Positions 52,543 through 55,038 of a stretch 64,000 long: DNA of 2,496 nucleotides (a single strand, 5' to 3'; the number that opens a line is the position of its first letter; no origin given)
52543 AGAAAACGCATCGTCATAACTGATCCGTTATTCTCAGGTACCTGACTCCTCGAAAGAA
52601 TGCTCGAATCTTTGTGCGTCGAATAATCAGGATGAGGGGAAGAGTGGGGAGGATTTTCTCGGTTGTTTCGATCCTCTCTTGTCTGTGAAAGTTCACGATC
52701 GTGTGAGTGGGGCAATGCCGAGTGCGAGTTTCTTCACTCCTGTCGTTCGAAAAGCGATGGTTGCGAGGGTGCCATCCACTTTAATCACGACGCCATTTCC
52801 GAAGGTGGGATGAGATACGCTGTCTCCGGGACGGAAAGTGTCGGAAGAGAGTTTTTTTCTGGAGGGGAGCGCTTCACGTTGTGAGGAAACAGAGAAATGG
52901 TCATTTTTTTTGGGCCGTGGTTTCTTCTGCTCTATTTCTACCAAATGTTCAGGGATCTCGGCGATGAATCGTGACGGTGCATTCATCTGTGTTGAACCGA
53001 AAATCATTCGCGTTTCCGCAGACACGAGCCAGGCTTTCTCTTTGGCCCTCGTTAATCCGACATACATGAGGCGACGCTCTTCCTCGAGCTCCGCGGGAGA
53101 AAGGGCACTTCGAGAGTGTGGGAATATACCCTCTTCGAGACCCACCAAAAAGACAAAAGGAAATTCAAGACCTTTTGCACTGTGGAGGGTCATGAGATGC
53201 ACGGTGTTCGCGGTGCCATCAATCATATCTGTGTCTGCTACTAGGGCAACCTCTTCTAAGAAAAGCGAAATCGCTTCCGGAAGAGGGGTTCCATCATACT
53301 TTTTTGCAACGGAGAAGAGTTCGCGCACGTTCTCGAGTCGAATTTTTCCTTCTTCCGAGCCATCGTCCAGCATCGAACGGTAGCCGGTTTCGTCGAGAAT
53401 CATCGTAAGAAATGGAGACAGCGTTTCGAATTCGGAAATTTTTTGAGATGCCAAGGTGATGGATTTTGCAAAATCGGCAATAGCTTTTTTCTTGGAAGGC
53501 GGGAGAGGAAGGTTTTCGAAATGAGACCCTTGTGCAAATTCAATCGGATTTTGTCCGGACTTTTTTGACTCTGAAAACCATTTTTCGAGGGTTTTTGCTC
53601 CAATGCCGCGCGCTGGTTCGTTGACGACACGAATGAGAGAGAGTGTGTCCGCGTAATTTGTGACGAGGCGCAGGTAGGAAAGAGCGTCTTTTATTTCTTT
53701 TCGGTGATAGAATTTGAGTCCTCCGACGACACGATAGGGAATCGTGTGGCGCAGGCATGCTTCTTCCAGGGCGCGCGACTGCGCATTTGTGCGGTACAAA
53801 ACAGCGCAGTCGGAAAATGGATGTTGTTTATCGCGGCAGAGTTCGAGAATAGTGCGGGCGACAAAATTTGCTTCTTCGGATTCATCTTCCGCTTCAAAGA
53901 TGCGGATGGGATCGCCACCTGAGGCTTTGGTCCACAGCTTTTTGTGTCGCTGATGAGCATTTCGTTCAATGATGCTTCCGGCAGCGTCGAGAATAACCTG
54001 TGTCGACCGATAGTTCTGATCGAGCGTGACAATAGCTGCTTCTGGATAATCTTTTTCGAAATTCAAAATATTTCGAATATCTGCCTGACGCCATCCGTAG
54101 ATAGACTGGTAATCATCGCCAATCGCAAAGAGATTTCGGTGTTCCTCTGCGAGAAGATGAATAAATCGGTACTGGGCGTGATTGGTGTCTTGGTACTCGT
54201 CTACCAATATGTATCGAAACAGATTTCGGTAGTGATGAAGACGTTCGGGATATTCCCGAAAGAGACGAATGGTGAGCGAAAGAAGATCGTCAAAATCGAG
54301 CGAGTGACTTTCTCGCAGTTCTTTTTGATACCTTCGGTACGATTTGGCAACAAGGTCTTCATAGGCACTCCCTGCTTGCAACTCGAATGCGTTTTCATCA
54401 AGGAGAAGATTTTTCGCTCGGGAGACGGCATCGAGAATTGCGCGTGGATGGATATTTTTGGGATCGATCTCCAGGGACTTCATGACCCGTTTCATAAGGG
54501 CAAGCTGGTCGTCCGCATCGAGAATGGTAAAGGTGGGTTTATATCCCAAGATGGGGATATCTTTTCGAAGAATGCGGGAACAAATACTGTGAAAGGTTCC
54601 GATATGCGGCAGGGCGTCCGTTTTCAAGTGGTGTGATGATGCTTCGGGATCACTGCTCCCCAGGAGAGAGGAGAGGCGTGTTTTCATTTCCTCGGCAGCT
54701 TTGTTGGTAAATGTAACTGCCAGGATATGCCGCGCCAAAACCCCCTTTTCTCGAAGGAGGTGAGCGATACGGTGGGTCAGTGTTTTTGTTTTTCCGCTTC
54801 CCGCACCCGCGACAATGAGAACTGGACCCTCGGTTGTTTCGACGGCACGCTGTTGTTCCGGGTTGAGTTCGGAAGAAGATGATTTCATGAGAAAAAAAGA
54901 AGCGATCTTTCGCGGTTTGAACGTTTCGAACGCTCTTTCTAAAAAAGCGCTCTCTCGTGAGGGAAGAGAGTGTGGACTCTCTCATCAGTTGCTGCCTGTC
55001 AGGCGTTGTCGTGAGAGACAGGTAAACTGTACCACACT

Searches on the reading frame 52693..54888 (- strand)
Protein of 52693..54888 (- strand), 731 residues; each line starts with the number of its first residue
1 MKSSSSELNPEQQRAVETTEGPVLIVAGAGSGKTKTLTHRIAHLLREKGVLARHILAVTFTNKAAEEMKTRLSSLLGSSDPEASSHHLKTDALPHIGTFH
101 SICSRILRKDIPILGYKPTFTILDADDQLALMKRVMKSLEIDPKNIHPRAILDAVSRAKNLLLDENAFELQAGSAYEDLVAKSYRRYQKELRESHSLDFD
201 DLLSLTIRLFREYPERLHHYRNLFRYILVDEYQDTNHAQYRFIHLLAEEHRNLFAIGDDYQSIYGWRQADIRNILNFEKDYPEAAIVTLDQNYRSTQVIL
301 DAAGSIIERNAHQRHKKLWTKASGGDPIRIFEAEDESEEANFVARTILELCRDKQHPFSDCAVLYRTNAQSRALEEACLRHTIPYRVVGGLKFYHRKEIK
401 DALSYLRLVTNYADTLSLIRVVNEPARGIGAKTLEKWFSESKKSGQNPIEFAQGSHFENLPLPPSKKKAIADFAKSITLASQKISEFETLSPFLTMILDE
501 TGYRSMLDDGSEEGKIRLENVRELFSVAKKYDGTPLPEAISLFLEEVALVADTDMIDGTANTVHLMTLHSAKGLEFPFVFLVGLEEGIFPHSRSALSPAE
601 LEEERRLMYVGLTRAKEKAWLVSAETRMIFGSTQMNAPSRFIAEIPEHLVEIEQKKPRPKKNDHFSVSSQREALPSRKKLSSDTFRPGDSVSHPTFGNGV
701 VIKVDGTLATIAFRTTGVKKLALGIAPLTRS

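Call 28: search_protein_families(library=ncbifam, proteins=[window:52693-54888:-], max_evalue=0.00001)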
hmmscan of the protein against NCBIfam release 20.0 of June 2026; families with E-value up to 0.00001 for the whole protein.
window:52693-54888:- (731 aa): 18 families
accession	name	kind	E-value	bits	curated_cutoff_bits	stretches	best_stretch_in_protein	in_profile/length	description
TIGR01073.1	pcrA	equivalog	8.7e-256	850.8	911.2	1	7-728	4-724/725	DNA helicase PcrA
NF008743.0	PRK11773.1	equivalog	4.8e-198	659.9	965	1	7-729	9-718/720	DNA helicase II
TIGR01075.1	uvrD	equivalog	3.5e-190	633.9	1144.45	1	7-726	4-712/715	DNA helicase II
TIGR01074.1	rep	equivalog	3.3e-175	584.1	951.45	1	8-663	2-651/668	DNA helicase Rep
NF008172.0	PRK10919.1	equivalog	3.4e-139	465.1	1168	1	8-656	3-644/673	DNA helicase Rep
TIGR02785.1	addA_Gpos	equivalog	1.6e-65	221.7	707.65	3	177-308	338-481/1234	helicase-exonuclease AddAB subunit AddA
NF008276.0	PRK11054.1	equivalog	2.2e-52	178.5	543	3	179-320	391-529/684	DNA helicase IV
TIGR00609.1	recB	equivalog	5.3e-41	140.7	696.05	2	185-583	331-748/1175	exodeoxyribonuclease V subunit beta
NF010485.0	PRK13909.1-2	equivalog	1.2e-38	132.9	650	2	183-581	287-629/909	RecB-like helicase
TIGR02784.1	addA_alphas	equivalog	2e-35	122.5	860.75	2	171-310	335-496/1138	double-strand break repair helicase AddA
NF010487.0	PRK13909.1-4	equivalog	2.2e-26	92.4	759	2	182-407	282-524/924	RecB-like helicase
NF008128.0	PRK10876.1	equivalog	4.2e-15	54.5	1697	1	188-308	340-462/1181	exodeoxyribonuclease V subunit beta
NF041464.1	HelD_BACSU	equivalog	2.3e-14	52.2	419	1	219-388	542-702/779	RNA polymerase recycling motor HelD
NF010486.0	PRK13909.1-3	equivalog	1.8e-13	49.4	1109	0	223-336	330-452/921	RecB-like helicase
NF010484.0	PRK13909.1-1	equivalog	8e-12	43.7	1074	0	24-75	9-59/945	RecB-like helicase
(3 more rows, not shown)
